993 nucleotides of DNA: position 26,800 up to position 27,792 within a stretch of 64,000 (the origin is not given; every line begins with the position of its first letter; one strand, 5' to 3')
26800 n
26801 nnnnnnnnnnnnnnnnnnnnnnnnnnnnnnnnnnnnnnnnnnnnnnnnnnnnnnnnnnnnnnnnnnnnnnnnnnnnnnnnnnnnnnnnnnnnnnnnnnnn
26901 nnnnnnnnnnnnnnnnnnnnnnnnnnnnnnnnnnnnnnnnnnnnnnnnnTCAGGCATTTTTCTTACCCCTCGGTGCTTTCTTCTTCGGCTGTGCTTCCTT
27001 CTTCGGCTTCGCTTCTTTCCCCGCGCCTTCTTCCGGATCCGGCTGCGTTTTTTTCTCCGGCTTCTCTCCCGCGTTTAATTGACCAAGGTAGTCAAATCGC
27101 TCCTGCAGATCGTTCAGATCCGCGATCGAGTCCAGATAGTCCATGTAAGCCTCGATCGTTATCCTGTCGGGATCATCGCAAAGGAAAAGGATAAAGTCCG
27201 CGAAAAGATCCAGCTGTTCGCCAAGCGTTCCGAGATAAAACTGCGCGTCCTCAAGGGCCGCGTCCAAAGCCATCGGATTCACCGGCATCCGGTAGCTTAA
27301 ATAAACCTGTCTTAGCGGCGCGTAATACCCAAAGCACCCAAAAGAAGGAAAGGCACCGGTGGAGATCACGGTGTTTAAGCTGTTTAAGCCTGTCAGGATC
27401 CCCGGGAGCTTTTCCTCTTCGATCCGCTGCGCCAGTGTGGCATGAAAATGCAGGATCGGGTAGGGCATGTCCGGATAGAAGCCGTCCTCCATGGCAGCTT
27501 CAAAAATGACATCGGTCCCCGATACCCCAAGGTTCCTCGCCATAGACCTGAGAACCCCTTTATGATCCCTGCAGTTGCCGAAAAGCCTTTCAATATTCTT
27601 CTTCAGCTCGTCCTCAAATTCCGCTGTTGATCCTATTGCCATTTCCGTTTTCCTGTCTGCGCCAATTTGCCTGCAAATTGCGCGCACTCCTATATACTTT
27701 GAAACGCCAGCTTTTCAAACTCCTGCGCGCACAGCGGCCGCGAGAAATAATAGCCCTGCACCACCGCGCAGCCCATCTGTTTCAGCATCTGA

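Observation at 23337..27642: Translationally coupled chaperone-like gene plus 1206-aa orphan protein: candidate undescribed effector/membrane-acting module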

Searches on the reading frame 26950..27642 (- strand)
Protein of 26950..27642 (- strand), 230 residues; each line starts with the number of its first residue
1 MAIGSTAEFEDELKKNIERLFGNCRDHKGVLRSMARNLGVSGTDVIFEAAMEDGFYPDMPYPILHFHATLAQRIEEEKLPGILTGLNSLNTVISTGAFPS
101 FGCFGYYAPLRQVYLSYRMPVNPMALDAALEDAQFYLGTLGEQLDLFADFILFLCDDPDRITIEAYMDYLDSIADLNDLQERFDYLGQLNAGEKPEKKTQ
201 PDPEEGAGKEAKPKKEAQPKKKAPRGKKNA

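Call 3: search_protein_families(library=pfam, proteins=[window:26950-27642:-], max_evalue=0.1)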
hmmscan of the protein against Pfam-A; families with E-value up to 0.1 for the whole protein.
window:26950-27642:- (230 aa): 0 families

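Call 4: search_protein_families(library=ncbifam, proteins=[window:26950-27642:-], max_evalue=0.1)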
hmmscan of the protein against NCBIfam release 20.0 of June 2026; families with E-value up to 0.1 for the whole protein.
window:26950-27642:- (230 aa): 0 families

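Call 6: search_protein_families(library=padloc, proteins=[window:26950-27642:-], max_evalue=0.1)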
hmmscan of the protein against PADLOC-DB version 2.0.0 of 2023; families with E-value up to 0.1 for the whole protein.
window:26950-27642:- (230 aa): 0 families

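Call 7: search_protein_families(library=phrogs, proteins=[window:26950-27642:-], max_evalue=0.1)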
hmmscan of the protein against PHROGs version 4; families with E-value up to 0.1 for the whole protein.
window:26950-27642:- (230 aa): 0 families

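Call 9: find_homologous_proteins(query=window:26950-27642:-)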
Query window:26950-27642:- (230 aa): 40 proteins with E <= 0.001 among 413 candidates.
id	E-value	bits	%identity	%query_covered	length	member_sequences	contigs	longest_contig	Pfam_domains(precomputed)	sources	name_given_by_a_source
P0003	8.4e-152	521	100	100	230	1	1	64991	-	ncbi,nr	ncbi:MAG: hypothetical protein K6G83_03645 [Lachnospiraceae bacterium]|nr:hypothetical protein [Lach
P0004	9.2e-83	296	70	82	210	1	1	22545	-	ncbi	-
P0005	3.8e-80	287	68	82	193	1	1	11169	-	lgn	-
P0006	1.6e-78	282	60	93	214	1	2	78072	-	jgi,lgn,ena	-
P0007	2.7e-78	281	63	82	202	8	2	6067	-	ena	-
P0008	8.4e-78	279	67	80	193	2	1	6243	-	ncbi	-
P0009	1.1e-77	279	64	87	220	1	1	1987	-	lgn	-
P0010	1.5e-76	275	62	86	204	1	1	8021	-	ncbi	-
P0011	2.2e-76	275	65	79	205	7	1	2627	-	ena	-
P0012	5.2e-76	274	63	81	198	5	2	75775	-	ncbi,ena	-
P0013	2.1e-74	268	61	88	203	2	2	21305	-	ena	-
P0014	5.5e-74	267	64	79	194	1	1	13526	-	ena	-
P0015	5.9e-74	267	63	78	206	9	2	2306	-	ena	-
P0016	2.2e-73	265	61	80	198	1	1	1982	-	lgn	-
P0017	2.2e-73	265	62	80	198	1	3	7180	-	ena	-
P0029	4.7e-60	221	52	80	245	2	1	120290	-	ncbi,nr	ncbi:MAG: hypothetical protein K6F35_05810 [Lachnospiraceae bacterium]|nr:hypothetical protein [Lach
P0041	5.2e-47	179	48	74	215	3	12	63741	-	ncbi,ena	-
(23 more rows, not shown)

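Call 10: find_encoding_contigs(protein=P0006, flank=8000, max_places=2)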
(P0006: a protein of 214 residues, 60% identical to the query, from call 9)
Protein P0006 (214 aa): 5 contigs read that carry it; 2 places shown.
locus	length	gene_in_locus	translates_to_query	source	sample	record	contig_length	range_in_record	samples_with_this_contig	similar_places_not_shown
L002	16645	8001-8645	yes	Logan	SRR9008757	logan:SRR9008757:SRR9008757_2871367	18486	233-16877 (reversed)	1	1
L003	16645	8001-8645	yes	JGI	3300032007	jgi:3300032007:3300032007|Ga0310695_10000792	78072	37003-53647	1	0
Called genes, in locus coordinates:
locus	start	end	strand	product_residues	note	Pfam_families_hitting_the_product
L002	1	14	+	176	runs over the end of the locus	-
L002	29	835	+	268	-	PF00583:Acetyltransf_1, PF13673:Acetyltransf_10 (faint), PF13508:Acetyltransf_7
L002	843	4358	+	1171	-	-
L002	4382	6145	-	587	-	PF05833:NFACT_N, PF18297:NFACT-R_2 (faint), PF05670:NFACT-R_1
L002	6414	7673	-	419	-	PF00365:PFK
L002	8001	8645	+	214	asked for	-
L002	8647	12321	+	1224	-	-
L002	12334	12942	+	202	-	-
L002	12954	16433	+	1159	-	-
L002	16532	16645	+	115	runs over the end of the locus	?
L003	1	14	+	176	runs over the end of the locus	-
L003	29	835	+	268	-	PF00583:Acetyltransf_1, PF13673:Acetyltransf_10 (faint), PF13508:Acetyltransf_7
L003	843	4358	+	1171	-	-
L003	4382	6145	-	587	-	PF05833:NFACT_N, PF18297:NFACT-R_2 (faint), PF05670:NFACT-R_1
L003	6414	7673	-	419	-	PF00365:PFK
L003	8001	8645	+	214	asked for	-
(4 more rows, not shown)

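Call 11: find_encoding_contigs(protein=P0029, flank=8000, max_places=2)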
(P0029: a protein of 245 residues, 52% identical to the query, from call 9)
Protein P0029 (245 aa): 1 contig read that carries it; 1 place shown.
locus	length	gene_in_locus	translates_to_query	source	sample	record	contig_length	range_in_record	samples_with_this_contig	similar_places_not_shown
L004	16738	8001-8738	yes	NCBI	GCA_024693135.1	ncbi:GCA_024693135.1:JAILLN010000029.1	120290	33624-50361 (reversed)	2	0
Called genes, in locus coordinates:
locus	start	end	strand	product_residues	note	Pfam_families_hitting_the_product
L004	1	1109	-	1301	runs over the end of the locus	PF01764:Lipase_3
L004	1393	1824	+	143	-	PF13560:HTH_31, PF01381:HTH_3, PF12844:HTH_19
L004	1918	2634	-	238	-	-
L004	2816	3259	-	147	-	PF12682:Flavodoxin_4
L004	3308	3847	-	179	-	PF00255:GSHPx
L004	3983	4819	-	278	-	PF00753:Lactamase_B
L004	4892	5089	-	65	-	PF12844:HTH_19, PF13413:HTH_25 (weak), PF13443:HTH_26 (weak), PF13560:HTH_31, PF01381:HTH_3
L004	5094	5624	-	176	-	-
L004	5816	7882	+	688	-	PF00990:GGDEF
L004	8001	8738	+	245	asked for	-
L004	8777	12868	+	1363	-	-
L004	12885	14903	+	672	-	PF00004:AAA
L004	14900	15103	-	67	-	-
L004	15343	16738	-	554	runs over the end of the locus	PF07969:Amidohydro_3, PF01979:Amidohydro_1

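Call 12: find_encoding_contigs(protein=P0041, flank=8000, max_places=2)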
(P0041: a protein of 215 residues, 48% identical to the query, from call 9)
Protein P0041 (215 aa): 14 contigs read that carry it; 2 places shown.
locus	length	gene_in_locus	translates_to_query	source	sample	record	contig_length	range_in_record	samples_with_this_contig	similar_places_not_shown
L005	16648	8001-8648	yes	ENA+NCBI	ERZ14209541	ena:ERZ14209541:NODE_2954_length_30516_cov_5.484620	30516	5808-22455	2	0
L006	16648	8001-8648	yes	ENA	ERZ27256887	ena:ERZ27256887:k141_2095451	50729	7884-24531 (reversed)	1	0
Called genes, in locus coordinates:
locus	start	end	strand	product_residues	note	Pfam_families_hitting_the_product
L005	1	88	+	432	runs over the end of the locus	-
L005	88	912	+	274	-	PF00583:Acetyltransf_1, PF13673:Acetyltransf_10 (weak), PF13508:Acetyltransf_7, PF14542:Acetyltransf_CG (faint)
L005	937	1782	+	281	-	-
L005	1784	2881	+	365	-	-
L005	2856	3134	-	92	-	-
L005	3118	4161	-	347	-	PF06580:His_kinase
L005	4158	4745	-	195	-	PF12844:HTH_19, PF13560:HTH_31, PF01381:HTH_3, PF07022:Phage_CI_repr (weak), PF00072:Response_reg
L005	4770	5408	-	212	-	PF01381:HTH_3, PF12844:HTH_19, PF13560:HTH_31, PF00072:Response_reg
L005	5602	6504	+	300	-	PF00498:FHA (weak), PF00990:GGDEF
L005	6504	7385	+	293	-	PF24391:HD-CE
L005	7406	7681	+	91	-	PF01740:STAS, PF13466:STAS_2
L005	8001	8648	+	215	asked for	-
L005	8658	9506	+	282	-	-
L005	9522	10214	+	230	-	-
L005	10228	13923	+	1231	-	-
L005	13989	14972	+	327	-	PF01476:LysM (weak)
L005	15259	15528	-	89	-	-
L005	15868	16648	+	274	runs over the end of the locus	-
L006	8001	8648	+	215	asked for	-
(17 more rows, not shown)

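Call 23: search_solved_structures(query=A2, max_evalue=1)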
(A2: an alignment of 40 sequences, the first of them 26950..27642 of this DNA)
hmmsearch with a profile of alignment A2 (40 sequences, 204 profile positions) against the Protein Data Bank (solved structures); distinct sequences matched with E-value up to 1: 2.
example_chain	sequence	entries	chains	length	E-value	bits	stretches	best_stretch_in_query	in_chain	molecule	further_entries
6hiv_DI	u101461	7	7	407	0.6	12.9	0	134-171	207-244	ms56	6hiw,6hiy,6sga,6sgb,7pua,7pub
9hny_DI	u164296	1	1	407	0.61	12.9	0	134-171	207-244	mS56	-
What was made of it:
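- On T3SS class I chaperone (CesT/SicP-like): No PDB sequence hit (call 23).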

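Call 24: search_protein_families(library=pfam, proteins=[L004:12885-14903:+, L005:8658-9506:+, L005:13989-14972:+, L002:843-4358:+, L005:937-1782:+, L005:1784-2881:+], max_evalue=0.01)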
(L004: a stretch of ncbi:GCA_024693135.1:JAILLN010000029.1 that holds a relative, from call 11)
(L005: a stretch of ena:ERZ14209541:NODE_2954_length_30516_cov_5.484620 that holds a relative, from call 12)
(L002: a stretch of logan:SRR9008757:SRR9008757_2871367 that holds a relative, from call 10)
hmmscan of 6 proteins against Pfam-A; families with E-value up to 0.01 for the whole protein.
L004:12885-14903:+ (672 aa): 8 families
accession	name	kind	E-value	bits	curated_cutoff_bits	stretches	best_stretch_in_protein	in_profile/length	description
PF00004.35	AAA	-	3.2e-31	108.9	21.2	1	455-580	1-130/131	ATPase family associated with various cellular activities (AAA)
PF13401.12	AAA_22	-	0.001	19.8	27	0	453-482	6-38/130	AAA domain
PF20720.3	nSTAND3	-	0.0011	19.1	27.2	1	455-557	20-108/155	Novel STAND NTPase 3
PF13173.12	AAA_14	-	0.0028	18.1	27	1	455-539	5-91/129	AAA domain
PF05496.18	RuvB_N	-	0.0031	17.7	27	1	455-522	36-96/159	Holliday junction DNA helicase RuvB P-loop domain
PF13521.12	AAA_28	-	0.0045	17.7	27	0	456-502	3-49/164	AAA domain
PF07728.20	AAA_5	-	0.0046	17.4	22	0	455-486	2-34/139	AAA domain (dynein-related subfamily)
PF01078.27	Mg_chelatase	-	0.0094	15.8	20.3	0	454-476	24-46/207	Magnesium chelatase, subunit ChlI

L005:8658-9506:+ (282 aa): 1 family
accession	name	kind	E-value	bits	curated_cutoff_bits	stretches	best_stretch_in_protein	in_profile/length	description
PF00583.31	Acetyltransf_1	-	0.0074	17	20.7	0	31-94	31-96/116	Acetyltransferase (GNAT) family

L005:13989-14972:+ (327 aa): 2 families
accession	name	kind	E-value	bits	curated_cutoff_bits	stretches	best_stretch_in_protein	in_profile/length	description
PF01476.26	LysM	-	2.2e-06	27.9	20.9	1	39-87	1-43/43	LysM domain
PF04607.23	RelA_SpoT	-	0.00037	21.2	27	1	174-283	2-108/113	Region found in RelA / SpoT proteins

L002:843-4358:+ (1171 aa): 0 families

L005:937-1782:+ (281 aa): 0 families

L005:1784-2881:+ (365 aa): 0 families

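Call 27: find_related_loci(query=A2, collection=genome_contigs, flank=8000)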
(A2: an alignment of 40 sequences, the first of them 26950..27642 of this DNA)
Query A2 (230 aa) in genome_contigs; peptide patterns used: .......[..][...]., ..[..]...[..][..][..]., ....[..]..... (x = any residue, [..] = any of these).
102 stretches matched a pattern; 36 encode a relative of the query (tblastn E <= 1e-3); 35 distinct loci.
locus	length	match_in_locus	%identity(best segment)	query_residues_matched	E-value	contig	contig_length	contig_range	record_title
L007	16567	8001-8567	64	1-189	4e-84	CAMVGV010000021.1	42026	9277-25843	MAG TPA_asm: uncultured Lachnospiraceae bacterium isolate SRR8387716_bin.19_metaWRAP_v1.3_MAG genome assembly, contig: E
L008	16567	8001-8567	64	1-189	9e-84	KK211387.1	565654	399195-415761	Lachnospiraceae bacterium AD3010 genomic scaffold T526DRAFT_scaffold00001.1, whole genome shotgun sequence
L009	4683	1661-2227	64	1-189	8e-84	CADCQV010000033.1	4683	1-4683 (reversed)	MAG: uncultured Lachnospiraceae bacterium isolate RUG14895 genome assembly, contig: RUG14895_asm_33, whole genome shotgu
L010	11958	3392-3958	63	1-189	6e-83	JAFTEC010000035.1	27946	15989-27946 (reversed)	MAG: Lachnospiraceae bacterium isolate RGIG3735 Goat_Rumen.Co__c701909, whole genome shotgun sequence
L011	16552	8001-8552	64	5-188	2e-80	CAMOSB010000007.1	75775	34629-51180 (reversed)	MAG: uncultured Butyrivibrio sp. isolate SRR873600_bin.90_metaWRAP_v1.3_MAG genome assembly, contig: NODE_404_length_757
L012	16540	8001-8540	65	5-184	6e-80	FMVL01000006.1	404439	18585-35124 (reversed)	Lachnospiraceae bacterium XBB2008 genome assembly, contig: IE12DRAFT_scaffold00004.4, whole genome shotgun sequence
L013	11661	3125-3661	63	8-186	8e-79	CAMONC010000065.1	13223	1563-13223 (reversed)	MAG: uncultured Lachnospiraceae bacterium isolate SRR873600_bin.92_metaWRAP_v1.3_MAG genome assembly, contig: NODE_10236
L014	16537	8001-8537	63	8-186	3e-78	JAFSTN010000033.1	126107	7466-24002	MAG: Lachnospiraceae bacterium isolate RGIG3460 Goat_Rumen.Co__c2272012, whole genome shotgun sequence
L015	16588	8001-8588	58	3-200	4e-76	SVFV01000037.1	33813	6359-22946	MAG: Butyrivibrio sp. isolate SIG341 NODE_958_length_33813_cov_91.917714, whole genome shotgun sequence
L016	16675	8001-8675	49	1-216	5e-72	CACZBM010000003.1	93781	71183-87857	MAG: uncultured Lachnospiraceae bacterium isolate RUG12474 genome assembly, contig: RUG12474_asm_3, whole genome shotgun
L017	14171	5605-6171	56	1-189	9e-72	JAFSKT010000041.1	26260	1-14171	MAG: Lachnospiraceae bacterium isolate RGIG3232 Goat_Reticulum-2__c89848, whole genome shotgun sequence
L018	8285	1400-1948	54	1-183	2e-69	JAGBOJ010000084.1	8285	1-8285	MAG: Lachnospiraceae bacterium isolate RGIG9299 Water_deer_Rumen.Co__c494752, whole genome shotgun sequence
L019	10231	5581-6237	47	5-224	3e-68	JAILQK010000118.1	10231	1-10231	MAG: Lachnospiraceae bacterium isolate RUI356 k141_15149728_flag=0_multi=21.9784_len=10231, whole genome shotgun sequenc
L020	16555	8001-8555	52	5-189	7e-65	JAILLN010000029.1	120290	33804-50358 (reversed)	MAG: Lachnospiraceae bacterium isolate RUI229 k141_6791091_flag=0_multi=19.9896_len=120290, whole genome shotgun sequenc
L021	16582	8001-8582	47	8-200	8e-60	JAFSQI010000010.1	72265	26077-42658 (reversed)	MAG: Butyrivibrio sp. isolate RGIG3377 Goat_Reticulum.Co__c297663, whole genome shotgun sequence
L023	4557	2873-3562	44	8-230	6e-58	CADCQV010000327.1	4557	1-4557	MAG: uncultured Lachnospiraceae bacterium isolate RUG14895 genome assembly, contig: RUG14895_asm_327, whole genome shotg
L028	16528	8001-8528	50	8-183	1e-54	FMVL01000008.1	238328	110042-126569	Lachnospiraceae bacterium XBB2008 genome assembly, contig: IE12DRAFT_scaffold00006.6, whole genome shotgun sequence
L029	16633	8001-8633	43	8-215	8e-54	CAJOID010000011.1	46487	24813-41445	uncultured Lachnospiraceae bacterium isolate Red_deer_4_mag_18 genome assembly, contig: scaffold_2138, whole genome shot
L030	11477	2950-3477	48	8-183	1e-53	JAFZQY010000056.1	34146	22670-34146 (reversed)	MAG: Lachnospiraceae bacterium isolate RGIG8017 Water_buffalos_Rumen-1__c584175, whole genome shotgun sequence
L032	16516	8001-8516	48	12-183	1e-52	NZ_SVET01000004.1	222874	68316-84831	MAG: Pseudobutyrivibrio ruminis isolate SIG313 NODE_112_length_222874_cov_145.484796, whole genome shotgun sequence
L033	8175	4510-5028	47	11-182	7e-53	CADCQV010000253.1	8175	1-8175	MAG: uncultured Lachnospiraceae bacterium isolate RUG14895 genome assembly, contig: RUG14895_asm_253, whole genome shotg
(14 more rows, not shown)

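Call 29: predict_structure(alignment_id=A2)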
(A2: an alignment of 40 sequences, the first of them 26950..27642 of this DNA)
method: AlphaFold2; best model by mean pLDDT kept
length: 230 residues; sequences in the alignment: 40
mean_pLDDT: 84.5   pTM: 0.71
mean pLDDT of the five models: 84.5, 83.6, 83.4, 82.8, 82.8
residues with pLDDT >= 90: 140; 70-90: 41; 50-70: 34; < 50: 15
segments of 3 or more residues with pLDDT < 50: 197-211
pLDDT, mean of each block of 10 residues (from residue 1): 91 97 97 93 94 82 95 97 96 80 93 96 95 94 93 95 91 76 70 54 42 57 65
secondary structure, 60 per line:
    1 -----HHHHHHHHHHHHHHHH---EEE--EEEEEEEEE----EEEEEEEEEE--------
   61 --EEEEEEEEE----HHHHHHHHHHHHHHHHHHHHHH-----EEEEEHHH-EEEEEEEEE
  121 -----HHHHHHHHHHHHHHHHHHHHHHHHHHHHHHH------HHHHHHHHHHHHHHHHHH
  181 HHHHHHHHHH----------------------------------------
elements in order: H6-21 E25-27 E30-38 E43-52 E63-71 H76-97 E103-107 E112-120 H126-156 H163-190
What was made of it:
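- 26950..27642 (-): Small gene, 230 aa. The conserved acidic core (aa 1-190) has a predicted T3SS/YbjN-type (TY) chaperone fold. The Lys/Pro-rich basic tail (aa 191-230) is not conserved. AlphaFold pLDDT is 84.5 (call 29).
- On T3SS class I chaperone (CesT/SicP-like): The AlphaFold model has pLDDT 84.5 with that topology plus one extra strand and one extra helix (call 29).
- The AlphaFold model of the small protein has pLDDT 84.5 and topology a-b-b-b-b-a-b-b-a-a (call 29).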

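Call 33: fold_search(model_id=the predicted structure, library=pdb)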
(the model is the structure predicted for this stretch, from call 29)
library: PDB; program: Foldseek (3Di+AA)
matches with E <= 10: 528; with E <= 0.001: 0
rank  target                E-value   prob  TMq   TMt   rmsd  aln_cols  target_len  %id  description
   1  1jyo_A                7.7e-03  1.00  0.39  0.62   4.9       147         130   10  Structure of the Salmonella Virulence Effector SptP in Complex with its Secretion Chaperone SicP (released 2001-11-07)
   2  5z38_D                8.2e-03  0.99  0.31  0.43   5.6       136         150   12  Crystal structure of CsrA bound to CesT (released 2018-04-04)
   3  1k3e_B                8.7e-03  0.92  0.25  0.35  13.1       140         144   14  Type III secretion chaperone CesT (released 2001-11-28)
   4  5z38_A                1.2e-02  0.99  0.36  0.50   7.6       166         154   11  Crystal structure of CsrA bound to CesT (released 2018-04-04)
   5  5z38_C                1.6e-02  0.98  0.36  0.49   8.0       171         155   10  Crystal structure of CsrA bound to CesT (released 2018-04-04)
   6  3kxy_D                1.7e-02  0.99  0.38  0.60   5.2       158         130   14  Crystal Structure of the ExsC-ExsE Complex (released 2010-06-30)
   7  3kxy_J                2.7e-02  0.97  0.32  0.50   5.9       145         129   14  Crystal Structure of the ExsC-ExsE Complex (released 2010-06-30)
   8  3kxy_B                3.2e-02  0.99  0.36  0.57   5.5       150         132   16  Crystal Structure of the ExsC-ExsE Complex (released 2010-06-30)
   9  1k3e_A                3.4e-02  0.66  0.24  0.34  15.2       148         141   16  Type III secretion chaperone CesT (released 2001-11-28)
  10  3kxy_A                4.5e-02  0.95  0.33  0.50   6.0       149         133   15  Crystal Structure of the ExsC-ExsE Complex (released 2010-06-30)
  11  3kxy_F                4.8e-02  0.94  0.32  0.49   6.4       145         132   15  Crystal Structure of the ExsC-ExsE Complex (released 2010-06-30)
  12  4g6t_A                5.1e-02  0.89  0.31  0.46   6.3       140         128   12  Structure of the HopA1-SchA Chaperone-Effector Complex (released 2013-06-05)
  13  9ux0_B                5.4e-02  0.97  0.37  0.59   5.5       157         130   16  Crystal structure of the virulence effector VepA in complex with its secretion chaperone VecA (released 2025-06-25)
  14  5wez_A                1.2e-01  0.85  0.32  0.51   5.9       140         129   11  Structure of the Tir-CesT effector-chaperone complex (released 2018-07-11)
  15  9uwz_A                1.4e-01  0.84  0.34  0.53   5.7       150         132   15  Crystal structure of the type III secretion chaperone VecA from Vibrio parahaemolyticus (released 2025-06-25)
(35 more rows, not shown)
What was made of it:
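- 26950..27642 (-): Foldseek top hits are SicP, CesT, ExsC, SchA and VecA (call 33).
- On T3SS class I chaperone (CesT/SicP-like): The top 15 Foldseek PDB hits are all T3SS chaperones, with probability up to 1.0 and TMt 0.5-0.62 (call 33).
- Closest known: Type III secretion class I effector chaperones. Same: The predicted a-b-b-b-a-b-b-a fold (calls 29, 33).
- The top 15 Foldseek PDB hits are all T3SS class I chaperones, with probability up to 1.0 and target-normalised TM 0.5-0.62 (call 33).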

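Call 41: search_protein_families(library=ncbifam, proteins=[L004:12885-14903:+, L005:8658-9506:+, L028:12135-13001:+, L005:937-1782:+, L005:1784-2881:+, L002:843-4358:+], max_evalue=0.01)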
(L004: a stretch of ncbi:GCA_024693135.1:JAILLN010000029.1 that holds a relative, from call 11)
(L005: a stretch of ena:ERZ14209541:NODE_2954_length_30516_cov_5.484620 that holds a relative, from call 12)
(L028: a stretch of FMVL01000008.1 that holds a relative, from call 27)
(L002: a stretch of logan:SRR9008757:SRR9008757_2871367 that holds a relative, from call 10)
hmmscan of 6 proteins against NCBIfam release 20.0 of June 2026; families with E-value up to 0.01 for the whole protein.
L004:12885-14903:+ (672 aa): 23 families
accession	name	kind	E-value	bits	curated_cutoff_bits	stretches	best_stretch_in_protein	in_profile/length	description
NF042959.1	IteA_antiphage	equivalog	9.6e-37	127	510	1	403-650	83-323/367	anti-phage ATPase IteA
NF003069.1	PRK03992.1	subfamily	2.7e-25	89.3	500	1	455-637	168-357/379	proteasome-activating nucleotidase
TIGR01242.2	TIGR01242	subfamily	2.3e-24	86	500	1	455-648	151-352/362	proteasome-activating nucleotidase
NF041006.2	cell_div_CdvC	equivalog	6e-24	84.6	650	1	450-628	132-318/370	cell division protein CdvC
TIGR01243.1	CDC48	subfamily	2e-23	82.6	802.65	1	455-624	215-388/733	CDC48 family AAA ATPase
TIGR01241.2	FtsH_fam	equivalog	9.2e-23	80.8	600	1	455-638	198-388/598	ATP-dependent zinc metalloprotease FtsH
NF047748.1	PrtsmActNtasePan1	equivalog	6.9e-22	78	750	1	451-637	181-374/405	proteasome-activating nucleotidase Pan1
NF047747.1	PrtsmActNtasePan2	equivalog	7.6e-22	78.1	700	1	454-636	187-376/397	proteasome-activating nucleotidase Pan2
TIGR03689.1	pup_AAA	equivalog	9e-16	57.6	504.75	1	452-606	216-388/512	proteasome ATPase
NF008004.0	PRK10733.1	equivalog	2e-15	55.8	1008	1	454-638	187-378/644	ATP-dependent zinc metalloprotease FtsH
TIGR03922.1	T7SS_EccA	equivalog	1.3e-10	40.5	466.65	1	452-558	312-421/557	type VII secretion AAA-ATPase EccA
NF003229.0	PRK04195.1-5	equivalog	3.7e-08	32.5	280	1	428-525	33-118/413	replication factor C large subunit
TIGR02880.1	cbbX_cfxQ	equivalog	0.00025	20.4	459.25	1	453-559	59-167/284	CbbX protein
NF003231.0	PRK04195.2-1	equivalog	0.00062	18.6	442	1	423-526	15-117/517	replication factor C large subunit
NF003230.0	PRK04195.1-6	equivalog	0.00071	18.3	441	1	424-486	13-73/494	replication factor C large subunit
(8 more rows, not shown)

L005:8658-9506:+ (282 aa): 1 family
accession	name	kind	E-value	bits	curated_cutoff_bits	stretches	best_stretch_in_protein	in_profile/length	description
NF040501.1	resist_ArsN2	equivalog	0.0021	17.7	125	1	33-94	24-85/133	arsenic resistance N-acetyltransferase ArsN2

L028:12135-13001:+ (288 aa): 0 families

L005:937-1782:+ (281 aa): 0 families

L005:1784-2881:+ (365 aa): 0 families

L002:843-4358:+ (1171 aa): 0 families
